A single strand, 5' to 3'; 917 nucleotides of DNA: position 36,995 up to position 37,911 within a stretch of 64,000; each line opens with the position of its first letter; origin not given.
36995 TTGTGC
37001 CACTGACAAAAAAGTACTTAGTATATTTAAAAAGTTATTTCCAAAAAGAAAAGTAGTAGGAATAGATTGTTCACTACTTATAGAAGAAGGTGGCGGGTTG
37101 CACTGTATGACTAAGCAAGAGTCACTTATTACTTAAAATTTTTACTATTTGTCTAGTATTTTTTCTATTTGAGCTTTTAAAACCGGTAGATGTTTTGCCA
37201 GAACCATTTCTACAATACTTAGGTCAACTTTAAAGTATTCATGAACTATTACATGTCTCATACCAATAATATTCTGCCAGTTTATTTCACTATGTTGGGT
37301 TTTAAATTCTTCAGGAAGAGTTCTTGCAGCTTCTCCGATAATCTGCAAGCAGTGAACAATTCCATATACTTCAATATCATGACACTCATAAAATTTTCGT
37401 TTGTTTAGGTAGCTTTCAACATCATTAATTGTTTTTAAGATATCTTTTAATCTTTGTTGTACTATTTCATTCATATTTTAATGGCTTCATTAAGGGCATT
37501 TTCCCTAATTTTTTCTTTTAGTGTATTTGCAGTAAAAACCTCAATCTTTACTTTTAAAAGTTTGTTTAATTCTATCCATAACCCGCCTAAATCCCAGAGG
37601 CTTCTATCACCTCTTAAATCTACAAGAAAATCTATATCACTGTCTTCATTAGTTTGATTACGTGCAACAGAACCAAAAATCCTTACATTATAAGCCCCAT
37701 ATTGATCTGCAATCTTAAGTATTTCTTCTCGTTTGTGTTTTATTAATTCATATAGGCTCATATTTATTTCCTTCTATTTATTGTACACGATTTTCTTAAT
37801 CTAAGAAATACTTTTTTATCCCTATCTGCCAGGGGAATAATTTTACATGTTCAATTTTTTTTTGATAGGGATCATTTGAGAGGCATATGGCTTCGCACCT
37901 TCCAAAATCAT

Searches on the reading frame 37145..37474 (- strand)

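Call 11: search_protein_families(library=pfam, proteins=[window:37145-37474:-], max_evalue=0.01)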
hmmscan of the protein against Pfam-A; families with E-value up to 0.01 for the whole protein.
window:37145-37474:- (109 aa): 1 family
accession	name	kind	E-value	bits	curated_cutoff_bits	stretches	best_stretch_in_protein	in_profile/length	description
PF01934.22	HepT-like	-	9.8e-23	80.6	23.5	1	12-106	1-120/120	Ribonuclease HepT-like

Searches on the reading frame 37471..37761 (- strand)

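Call 11: search_protein_families(library=pfam, proteins=[window:37471-37761:-], max_evalue=0.01)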
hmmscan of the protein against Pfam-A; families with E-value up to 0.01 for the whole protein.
window:37471-37761:- (96 aa): 3 families
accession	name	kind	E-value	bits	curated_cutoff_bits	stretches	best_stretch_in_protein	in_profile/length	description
PF01909.29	NTP_transf_2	-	5.8e-12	46.3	21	1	13-95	3-92/93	Nucleotidyltransferase domain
PF18765.7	Polbeta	-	1.2e-09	38.7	26.9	1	12-95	1-86/93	Polymerase beta, Nucleotidyltransferase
PF22600.2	MTPAP-like_central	-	0.00033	21.2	27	1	8-54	23-70/139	Poly(A) RNA polymerase, mitochondrial-like, central palm domain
